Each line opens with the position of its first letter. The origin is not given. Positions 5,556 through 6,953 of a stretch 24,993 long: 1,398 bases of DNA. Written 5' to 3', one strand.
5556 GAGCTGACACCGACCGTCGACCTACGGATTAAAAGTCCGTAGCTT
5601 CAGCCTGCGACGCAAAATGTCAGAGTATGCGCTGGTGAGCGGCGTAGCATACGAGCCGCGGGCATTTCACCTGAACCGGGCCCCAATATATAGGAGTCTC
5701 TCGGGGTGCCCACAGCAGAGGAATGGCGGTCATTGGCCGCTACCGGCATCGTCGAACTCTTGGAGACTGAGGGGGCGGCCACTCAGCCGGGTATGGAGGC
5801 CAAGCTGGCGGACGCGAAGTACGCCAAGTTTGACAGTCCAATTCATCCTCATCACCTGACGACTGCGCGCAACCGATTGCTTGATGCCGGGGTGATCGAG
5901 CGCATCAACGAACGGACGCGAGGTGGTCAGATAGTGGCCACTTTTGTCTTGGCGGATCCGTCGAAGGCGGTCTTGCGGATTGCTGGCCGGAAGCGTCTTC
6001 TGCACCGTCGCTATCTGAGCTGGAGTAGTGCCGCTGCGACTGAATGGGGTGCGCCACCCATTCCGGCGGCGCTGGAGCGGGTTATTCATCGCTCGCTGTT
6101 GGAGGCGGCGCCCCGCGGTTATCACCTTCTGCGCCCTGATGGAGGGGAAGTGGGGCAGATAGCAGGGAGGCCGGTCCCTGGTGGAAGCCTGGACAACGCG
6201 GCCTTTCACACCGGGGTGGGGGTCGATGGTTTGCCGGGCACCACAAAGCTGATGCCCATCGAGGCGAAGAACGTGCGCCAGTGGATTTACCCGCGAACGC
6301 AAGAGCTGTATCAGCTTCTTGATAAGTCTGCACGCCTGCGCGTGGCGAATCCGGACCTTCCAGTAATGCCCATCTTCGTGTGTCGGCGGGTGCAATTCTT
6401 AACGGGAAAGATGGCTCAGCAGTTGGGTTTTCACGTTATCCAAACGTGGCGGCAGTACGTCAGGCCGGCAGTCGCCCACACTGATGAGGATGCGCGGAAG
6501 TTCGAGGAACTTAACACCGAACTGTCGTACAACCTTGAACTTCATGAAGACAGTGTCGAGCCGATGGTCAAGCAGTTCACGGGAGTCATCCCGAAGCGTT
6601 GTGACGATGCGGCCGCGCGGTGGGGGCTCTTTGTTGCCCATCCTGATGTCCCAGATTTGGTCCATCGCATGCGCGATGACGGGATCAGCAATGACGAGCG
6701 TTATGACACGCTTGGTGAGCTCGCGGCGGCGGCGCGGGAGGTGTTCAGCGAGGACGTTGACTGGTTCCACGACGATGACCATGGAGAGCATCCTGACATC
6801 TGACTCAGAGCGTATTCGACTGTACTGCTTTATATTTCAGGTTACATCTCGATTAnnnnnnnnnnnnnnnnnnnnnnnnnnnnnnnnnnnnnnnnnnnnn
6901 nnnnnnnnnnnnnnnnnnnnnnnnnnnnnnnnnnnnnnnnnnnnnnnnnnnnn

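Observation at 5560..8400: Recombinase-linked, lower-GC cassette pairing a HEPN (Rx4H) protein with a wHTH plus restriction-endonuclease-like protein: candidate novel mobile defense or abortive-infection module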

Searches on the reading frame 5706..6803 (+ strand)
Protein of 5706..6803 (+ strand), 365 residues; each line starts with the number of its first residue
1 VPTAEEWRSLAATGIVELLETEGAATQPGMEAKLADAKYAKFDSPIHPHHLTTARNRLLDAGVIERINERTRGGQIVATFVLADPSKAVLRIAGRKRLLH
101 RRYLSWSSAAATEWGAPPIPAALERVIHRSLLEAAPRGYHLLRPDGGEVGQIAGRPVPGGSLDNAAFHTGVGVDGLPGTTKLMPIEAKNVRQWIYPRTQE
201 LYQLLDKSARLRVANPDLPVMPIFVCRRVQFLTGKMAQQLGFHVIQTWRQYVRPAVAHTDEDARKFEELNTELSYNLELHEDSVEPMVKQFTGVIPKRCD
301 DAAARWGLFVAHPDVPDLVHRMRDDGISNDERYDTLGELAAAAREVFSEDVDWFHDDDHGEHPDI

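Call 5: search_protein_families(library=pfam, proteins=[window:5706-6803:+], max_evalue=1)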
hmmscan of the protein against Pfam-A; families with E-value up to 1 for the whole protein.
window:5706-6803:+ (365 aa): 0 families

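Call 6: search_protein_families(library=ncbifam, proteins=[window:5706-6803:+], max_evalue=1)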
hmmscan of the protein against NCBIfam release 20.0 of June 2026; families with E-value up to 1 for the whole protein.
window:5706-6803:+ (365 aa): 0 families

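Call 7: search_protein_families(library=padloc, proteins=[window:5706-6803:+], max_evalue=1)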
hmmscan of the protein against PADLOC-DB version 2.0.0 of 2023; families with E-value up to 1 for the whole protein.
window:5706-6803:+ (365 aa): 0 families

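Call 9: search_protein_families(library=phrogs, proteins=[window:5706-6803:+], max_evalue=1)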
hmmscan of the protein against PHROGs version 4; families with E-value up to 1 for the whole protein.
window:5706-6803:+ (365 aa): 1 family
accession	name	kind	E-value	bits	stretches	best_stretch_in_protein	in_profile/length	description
phrog_33710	-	unknown function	0.28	11.1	1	9-116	93-196/340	-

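Call 10: search_solved_structures(query=window:5706-6803:+, max_evalue=10)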
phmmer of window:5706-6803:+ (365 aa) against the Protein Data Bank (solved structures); distinct sequences matched with E-value up to 10: 4.
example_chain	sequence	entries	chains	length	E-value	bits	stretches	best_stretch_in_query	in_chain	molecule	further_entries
1ibc_A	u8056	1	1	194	0.18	14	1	150-214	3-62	INTERLEUKIN-1BETA CONVERTING ENZYME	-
9wz6_A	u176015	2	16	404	0.32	13.2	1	149-214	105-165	Caspase-1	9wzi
3e4c_A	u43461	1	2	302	0.39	12.9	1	150-214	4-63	Caspase-1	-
3uf1_A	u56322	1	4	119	0.57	12.4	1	200-290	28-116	Vimentin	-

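Call 14: find_homologous_proteins(query=window:5706-6803:+, max_evalue=0.001)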
Query window:5706-6803:+ (365 aa): 88 proteins with E <= 0.001 among 8000 candidates.
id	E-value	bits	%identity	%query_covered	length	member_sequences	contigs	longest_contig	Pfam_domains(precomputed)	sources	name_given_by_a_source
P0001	1.2e-245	832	99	100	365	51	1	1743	-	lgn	-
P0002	3.9e-212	722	86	100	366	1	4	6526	-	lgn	-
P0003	2.4e-205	700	85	100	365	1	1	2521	-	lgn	-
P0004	6.2e-198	675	81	97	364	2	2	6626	-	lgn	-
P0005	3.3e-197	673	81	97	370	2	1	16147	-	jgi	jgi:hypothetical protein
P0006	4.3e-193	659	79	97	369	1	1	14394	-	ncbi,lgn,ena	-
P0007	1.0e-153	530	67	99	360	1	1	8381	-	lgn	-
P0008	8.9e-151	520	66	98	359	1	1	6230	-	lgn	-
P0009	3.6e-150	518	65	98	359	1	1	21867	-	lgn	-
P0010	7.3e-150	517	64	98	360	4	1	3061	-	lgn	-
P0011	9.5e-150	517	65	98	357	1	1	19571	-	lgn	-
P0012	2.5e-149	515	66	97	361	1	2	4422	-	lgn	-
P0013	5.7e-148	511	100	63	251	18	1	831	-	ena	-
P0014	8.3e-148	510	65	97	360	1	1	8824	-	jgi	jgi:hypothetical protein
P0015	4.5e-144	498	64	97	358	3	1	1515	-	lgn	-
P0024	2.5e-134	466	58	97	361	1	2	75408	-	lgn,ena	-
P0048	6.0e-107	376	51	97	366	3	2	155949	-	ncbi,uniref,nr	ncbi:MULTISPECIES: hypothetical protein [unclassified Rathayibacter]|uniref:hypothetical protein n=1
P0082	1.1e-48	184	38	85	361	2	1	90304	-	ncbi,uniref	ncbi:hypothetical protein [Amycolatopsis minnesotensis]|uniref:hypothetical protein n=1 Tax=Amycolat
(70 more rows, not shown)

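Call 20: search_protein_families(library=padloc, alignment_id=A1, max_evalue=1)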
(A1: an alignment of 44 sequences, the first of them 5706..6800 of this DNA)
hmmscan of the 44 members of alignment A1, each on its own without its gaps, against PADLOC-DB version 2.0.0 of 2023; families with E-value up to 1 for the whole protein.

A. member 1, window:5706-6800:+ (365 aa): 0 families

B. families by the number of members that match (of 44 scanned): 2 families
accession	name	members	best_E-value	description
PDLC00636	ZorA2|ZorA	1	0.028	MotA/ExbB/TolQ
PDLC03162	Specificity_I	1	0.048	Type I specificity subunit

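Call 21: search_solved_structures(query=A1, max_evalue=10, show_alignments=2)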
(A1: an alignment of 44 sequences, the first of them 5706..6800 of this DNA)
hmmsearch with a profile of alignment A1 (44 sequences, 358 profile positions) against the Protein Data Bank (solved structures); distinct sequences matched with E-value up to 10: 1.
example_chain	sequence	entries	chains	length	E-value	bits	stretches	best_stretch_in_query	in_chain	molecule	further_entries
4uos_A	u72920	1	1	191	2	10.7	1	234-345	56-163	DESIGNED HELICAL BUNDLE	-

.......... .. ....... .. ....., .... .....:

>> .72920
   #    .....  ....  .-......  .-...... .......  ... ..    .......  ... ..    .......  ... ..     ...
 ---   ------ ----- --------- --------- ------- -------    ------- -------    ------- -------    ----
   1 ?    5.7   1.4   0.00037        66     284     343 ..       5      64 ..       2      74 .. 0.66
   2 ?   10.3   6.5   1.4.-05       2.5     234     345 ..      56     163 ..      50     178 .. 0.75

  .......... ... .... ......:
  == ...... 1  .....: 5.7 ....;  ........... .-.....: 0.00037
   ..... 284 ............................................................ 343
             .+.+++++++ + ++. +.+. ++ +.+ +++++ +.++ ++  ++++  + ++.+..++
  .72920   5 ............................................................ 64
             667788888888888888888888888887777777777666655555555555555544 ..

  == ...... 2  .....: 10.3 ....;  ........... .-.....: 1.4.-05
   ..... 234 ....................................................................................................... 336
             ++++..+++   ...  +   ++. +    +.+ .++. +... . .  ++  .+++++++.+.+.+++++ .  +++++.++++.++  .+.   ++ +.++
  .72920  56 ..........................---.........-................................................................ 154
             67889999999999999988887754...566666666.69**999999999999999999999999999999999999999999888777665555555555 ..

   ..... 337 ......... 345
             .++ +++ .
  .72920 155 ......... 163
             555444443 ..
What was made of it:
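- Closest known: Winged-helix plus PD-. Different: No sequence-level match to any Pfam, NCBIfam, PADLOC, PHROG or PDB entry (calls 5-7, 9, 10, 21).
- Tried and rejected: Searches with ORF A and with its profile gave only noise (calls 10, 21).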

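Call 22: find_related_loci(query=A1, collection=genome_contigs, flank=6000)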
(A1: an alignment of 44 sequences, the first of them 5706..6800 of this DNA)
Query A1 (365 aa) in genome_contigs; peptide patterns used: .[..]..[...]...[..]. (x = any residue, [..] = any of these).
40 stretches matched a pattern; 36 encode a relative of the query (tblastn E <= 1e-3); 36 distinct loci.
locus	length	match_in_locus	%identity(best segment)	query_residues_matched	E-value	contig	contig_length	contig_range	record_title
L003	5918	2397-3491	97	1-365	0e+0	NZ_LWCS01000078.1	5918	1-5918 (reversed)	Mycolicibacterium iranicum strain H39 scaffold_71, whole genome shotgun sequence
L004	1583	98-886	89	103-365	8e-174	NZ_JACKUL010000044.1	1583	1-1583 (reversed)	Mycolicibacterium flavescens strain DSM 43991 MFLAVDSM43991_contig000044, whole genome shotgun sequence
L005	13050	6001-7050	66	3-353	2e-149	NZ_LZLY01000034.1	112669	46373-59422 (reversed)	Mycobacterium sp. 1081908.1 contig_129, whole genome shotgun sequence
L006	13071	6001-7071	62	3-364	1e-143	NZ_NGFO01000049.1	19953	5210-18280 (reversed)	Gordonia lacunae strain BS2 scaffold49.1, whole genome shotgun sequence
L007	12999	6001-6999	62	3-336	2e-135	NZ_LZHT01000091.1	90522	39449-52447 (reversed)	Mycobacterium sp. 852002-10029_SCH5224772 contig_59, whole genome shotgun sequence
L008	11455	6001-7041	49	6-353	6e-102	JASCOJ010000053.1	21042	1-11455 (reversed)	Microbacteriaceae bacterium PS02332 NODE_53_length_21042_cov_60.915324, whole genome shotgun sequence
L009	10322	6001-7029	39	10-353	6e-64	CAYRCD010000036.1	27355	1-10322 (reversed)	MAG TPA_asm: uncultured Dehalococcoidia bacterium isolate SRP119689_co1_202 genome assembly, contig: NODE_2196_length_27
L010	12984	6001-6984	40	1-332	1e-60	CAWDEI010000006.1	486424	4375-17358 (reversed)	MAG: uncultured Acidimicrobiales bacterium isolate MFD05512.bin.2.18 genome assembly, contig: contig_46145, whole genome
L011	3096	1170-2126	39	30-353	1e-59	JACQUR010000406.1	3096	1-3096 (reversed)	MAG: Chloroflexi bacterium isolate NC_groundwater_1442_Ag_S-0.65um_69_44 S_p65_S5_coassembly_k141_4172748, whole genome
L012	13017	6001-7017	34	1-346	1e-46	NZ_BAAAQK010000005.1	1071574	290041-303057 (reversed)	Pseudonocardia ailaonensis strain JCM 16009 sequence05, whole genome shotgun sequence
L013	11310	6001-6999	34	3-339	8e-46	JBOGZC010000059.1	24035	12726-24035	MAG: Solirubrobacterales bacterium isolate SE1510_metabat2.bin.35 NODE_341_length_24035_cov_1.840346, whole genome shotg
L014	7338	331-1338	32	14-353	1e-43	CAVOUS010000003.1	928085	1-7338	MAG: uncultured Actinomycetota bacterium isolate MFD10064.bin.1.144 genome assembly, contig: contig_13565, whole genome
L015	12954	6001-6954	33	2-324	7e-43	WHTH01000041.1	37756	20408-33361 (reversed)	MAG: Pseudonocardiaceae bacterium isolate Dino_bin31 k141_38446_length_37756_cov_67.4763, whole genome shotgun sequence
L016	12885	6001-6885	34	6-306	2e-38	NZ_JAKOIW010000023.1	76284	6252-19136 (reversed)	Gordonia sp. 'Campus' Scaffold23.1, whole genome shotgun sequence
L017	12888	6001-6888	37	5-306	7e-38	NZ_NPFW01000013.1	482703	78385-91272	Rhodococcus sp. 14-2483-1-2 RS1A8_4, whole genome shotgun sequence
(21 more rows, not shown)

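Call 26: predict_structure(alignment_id=A1)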
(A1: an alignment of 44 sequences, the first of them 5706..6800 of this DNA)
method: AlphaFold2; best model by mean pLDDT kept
length: 365 residues; sequences in the alignment: 44
mean_pLDDT: 94.2   pTM: 0.91
mean pLDDT of the five models: 94.2, 94.1, 93.7, 93.3, 93.2
residues with pLDDT >= 90: 322; 70-90: 34; 50-70: 4; < 50: 5
segments of 3 or more residues with pLDDT < 50: 363-365
pLDDT, mean of each block of 10 residues (from residue 1): 90 97 97 87 87 97 97 90 98 97 89 88 98 97 96 94 97 92 97 94 98 96 97 97 97 97 97 97 98 97 98 98 95 97 98 79 47
secondary structure, 60 per line:
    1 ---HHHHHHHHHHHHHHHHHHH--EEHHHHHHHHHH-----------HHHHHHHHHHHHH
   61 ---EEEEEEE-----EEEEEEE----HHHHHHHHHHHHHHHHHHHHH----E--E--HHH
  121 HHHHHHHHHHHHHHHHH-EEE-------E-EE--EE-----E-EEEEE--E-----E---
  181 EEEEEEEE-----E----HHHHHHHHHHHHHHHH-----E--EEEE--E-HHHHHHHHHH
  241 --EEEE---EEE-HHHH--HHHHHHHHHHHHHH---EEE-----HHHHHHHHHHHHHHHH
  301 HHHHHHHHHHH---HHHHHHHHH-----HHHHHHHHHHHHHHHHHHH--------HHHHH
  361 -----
elements in order: H4-22 H27-36 H48-60 E64-70 E76-82 H87-107 H118-137 E139-141 E164-168 E181-188 H199-214 E223-226 H231-240 E243-246 E250-252 H254-257 H260-273 E277-279 H285-311 H315-323 H329-347 H356-360
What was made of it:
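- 5706..6803 (+): ORF A, 365 aa: winged helix (residues ~1-85), PD-(D/E)xK nuclease core (~118-250; E124, D163, E186, K188) and a C-terminal helical domain. It belongs to an unannotated family. AF2 pLDDT 94.2 (call 26).
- On PD-(D/E)xK (restriction endonuclease-like) superfamily: AF2 model at pLDDT 94.2 with helix 118-137, strands 139-141, 164-168 and 181-188, helix 199-214 and strand 223-226 (call 26).
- Checked: ORF A: the AF2 model has pLDDT 94.2 and pTM 0.91 (call 26).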

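Call 50: find_encoding_contigs(protein=P0024, flank=6000, max_places=2)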
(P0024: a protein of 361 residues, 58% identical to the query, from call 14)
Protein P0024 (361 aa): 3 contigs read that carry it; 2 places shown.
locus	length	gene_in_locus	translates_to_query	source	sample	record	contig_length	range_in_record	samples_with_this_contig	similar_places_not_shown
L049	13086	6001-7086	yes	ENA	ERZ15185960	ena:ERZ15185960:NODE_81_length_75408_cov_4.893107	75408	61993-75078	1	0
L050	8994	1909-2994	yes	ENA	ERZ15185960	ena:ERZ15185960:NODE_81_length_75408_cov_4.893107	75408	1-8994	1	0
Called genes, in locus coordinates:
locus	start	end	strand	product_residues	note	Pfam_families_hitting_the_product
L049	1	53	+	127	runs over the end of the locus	-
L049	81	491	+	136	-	-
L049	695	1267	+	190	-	PF00239:Resolvase, PF02796:HTH_7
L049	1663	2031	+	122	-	-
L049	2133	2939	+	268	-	PF02735:Ku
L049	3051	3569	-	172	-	-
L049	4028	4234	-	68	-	-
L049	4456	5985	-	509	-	-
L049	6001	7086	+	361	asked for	-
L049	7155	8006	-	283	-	PF10935:DUF2637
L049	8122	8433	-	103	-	-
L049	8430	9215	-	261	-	PF01656:CbiA, PF09140:MipZ (faint), PF10609:ParA (faint), PF13614:AAA_31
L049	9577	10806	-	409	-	-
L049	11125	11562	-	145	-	-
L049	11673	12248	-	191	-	-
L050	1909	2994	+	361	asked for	-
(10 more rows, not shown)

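Call 51: find_encoding_contigs(protein=P0009, flank=6000, max_places=2)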
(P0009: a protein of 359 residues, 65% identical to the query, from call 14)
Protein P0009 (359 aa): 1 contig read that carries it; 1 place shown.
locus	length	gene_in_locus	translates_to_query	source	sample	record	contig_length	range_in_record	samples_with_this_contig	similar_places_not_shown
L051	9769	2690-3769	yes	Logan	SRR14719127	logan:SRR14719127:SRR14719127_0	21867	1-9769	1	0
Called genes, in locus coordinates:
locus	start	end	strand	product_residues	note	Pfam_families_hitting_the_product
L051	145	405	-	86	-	-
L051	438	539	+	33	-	-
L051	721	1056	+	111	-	-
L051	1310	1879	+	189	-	PF00239:Resolvase, PF02796:HTH_7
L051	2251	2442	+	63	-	-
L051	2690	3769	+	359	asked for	-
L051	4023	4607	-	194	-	-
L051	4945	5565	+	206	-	PF01656:CbiA, PF09140:MipZ (weak), PF13614:AAA_31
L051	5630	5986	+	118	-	-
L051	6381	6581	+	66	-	-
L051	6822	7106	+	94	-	-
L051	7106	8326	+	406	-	-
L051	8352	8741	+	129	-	-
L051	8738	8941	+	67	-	-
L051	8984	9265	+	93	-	-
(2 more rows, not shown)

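Call 52: find_encoding_contigs(protein=P0048, flank=6000, max_places=2)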
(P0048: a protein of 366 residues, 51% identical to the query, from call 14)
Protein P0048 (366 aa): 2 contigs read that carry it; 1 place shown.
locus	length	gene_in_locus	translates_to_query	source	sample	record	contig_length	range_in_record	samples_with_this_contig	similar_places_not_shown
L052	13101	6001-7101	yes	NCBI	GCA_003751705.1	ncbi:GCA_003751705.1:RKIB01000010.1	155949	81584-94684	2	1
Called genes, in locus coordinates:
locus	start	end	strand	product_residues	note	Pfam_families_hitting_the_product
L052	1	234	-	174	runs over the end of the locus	-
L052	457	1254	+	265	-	-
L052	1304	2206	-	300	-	-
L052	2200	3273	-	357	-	-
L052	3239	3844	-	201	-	PF04542:Sigma70_r2, PF08281:Sigma70_r4_2, PF04545:Sigma70_r4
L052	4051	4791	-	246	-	PF10502:Peptidase_S26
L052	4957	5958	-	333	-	-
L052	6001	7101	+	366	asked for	-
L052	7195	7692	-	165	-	-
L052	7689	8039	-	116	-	PF03551:PadR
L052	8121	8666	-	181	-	PF07638:Sigma70_ECF (weak), PF04542:Sigma70_r2 (weak), PF08281:Sigma70_r4_2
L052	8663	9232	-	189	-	-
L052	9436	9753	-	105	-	-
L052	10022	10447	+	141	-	-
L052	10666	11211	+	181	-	-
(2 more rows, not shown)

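Call 53: find_encoding_contigs(protein=P0082, flank=6000, max_places=2)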
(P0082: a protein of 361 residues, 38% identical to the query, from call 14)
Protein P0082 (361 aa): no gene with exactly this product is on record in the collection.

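Call 60: fold_search(model_id=the predicted structure, library=pdb)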
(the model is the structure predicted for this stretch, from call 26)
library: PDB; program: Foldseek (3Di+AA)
matches with E <= 10: 705; with E <= 0.001: 0
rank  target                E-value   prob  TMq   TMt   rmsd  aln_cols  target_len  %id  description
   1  4f0p_B                1.7e-03  0.77  0.21  0.17  22.7       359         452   11  MspJI Restriction Endonuclease - P31 Form (released 2012-08-08)
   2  2vld_A                2.7e-03  0.99  0.20  0.31  14.2       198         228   13  crystal structure of a repair endonuclease from Pyrococcus abyssi (released 2009-05-19)
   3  2vld_B                3.2e-03  0.99  0.20  0.31  13.9       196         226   13  crystal structure of a repair endonuclease from Pyrococcus abyssi (released 2009-05-19)
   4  3p9c                  3.6e-03  0.33  0.15  0.15  22.6       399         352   12  Crystal structure of perennial ryegrass LpOMT1 bound to SAH (released 2011-01-12)
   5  5gke_A                5.5e-03  0.99  0.24  0.35  10.8       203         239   14  Structure of EndoMS-dsDNA1 complex (released 2016-11-02)
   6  4f0p_C                5.8e-03  0.89  0.25  0.21  19.9       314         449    9  MspJI Restriction Endonuclease - P31 Form (released 2012-08-08)
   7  3reo_C                9.5e-03  0.23  0.15  0.15  23.0       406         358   10  Monolignol O-methyltransferase (MOMT) (released 2012-03-14)
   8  9qbd_A                1.1e-02  1.00  0.18  0.59  12.9        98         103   13  Crystal structure of Brachyspira hampsonii PadR with Leu88 replaced by 3-aminotyrosine (released 2026-03-11)
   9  3reo_B                1.1e-02  0.21  0.15  0.15  22.8       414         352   11  Monolignol O-methyltransferase (MOMT) (released 2012-03-14)
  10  5gkj_B                1.2e-02  0.85  0.17  0.27  15.4       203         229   11  Structure of EndoMS in apo form (released 2016-11-02)
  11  6wam_F                1.2e-02  0.63  0.19  0.17  19.1       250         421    6  Structure of Acinetobacter baumannii Cap4 SAVED/CARF-domain containing receptor (released 2020-06-17)
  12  9qbd_B                1.5e-02  1.00  0.17  0.52  12.8        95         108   13  Crystal structure of Brachyspira hampsonii PadR with Leu88 replaced by 3-aminotyrosine (released 2026-03-11)
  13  3p9i_B                1.5e-02  0.60  0.15  0.15  17.8       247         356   15  Crystal structure of perennial ryegrass LpOMT1 complexed with S-adenosyl-L-homocysteine and sinapaldehyde (released 2011-01-12)
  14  7qz5_A                1.7e-02  1.00  0.19  0.55  12.5       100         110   15  Transcriptional regulator LmrR with Trp-67 and Trp-96 replaced by the unnatural amino acid 5-fluoroTrp (released 2022-11-23)
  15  6wan_F                1.7e-02  0.63  0.19  0.18  19.9       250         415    7  Structure of Acinetobacter baumannii Cap4 SAVED/CARF-domain containing receptor with the cyclic trinucleotide 3'3'3'-c (released 2020-06-17)
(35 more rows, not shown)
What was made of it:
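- Closest known: Winged-helix plus PD-. Same: Foldseek hits MspJI, EndoMS and Cap4 (call 60).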
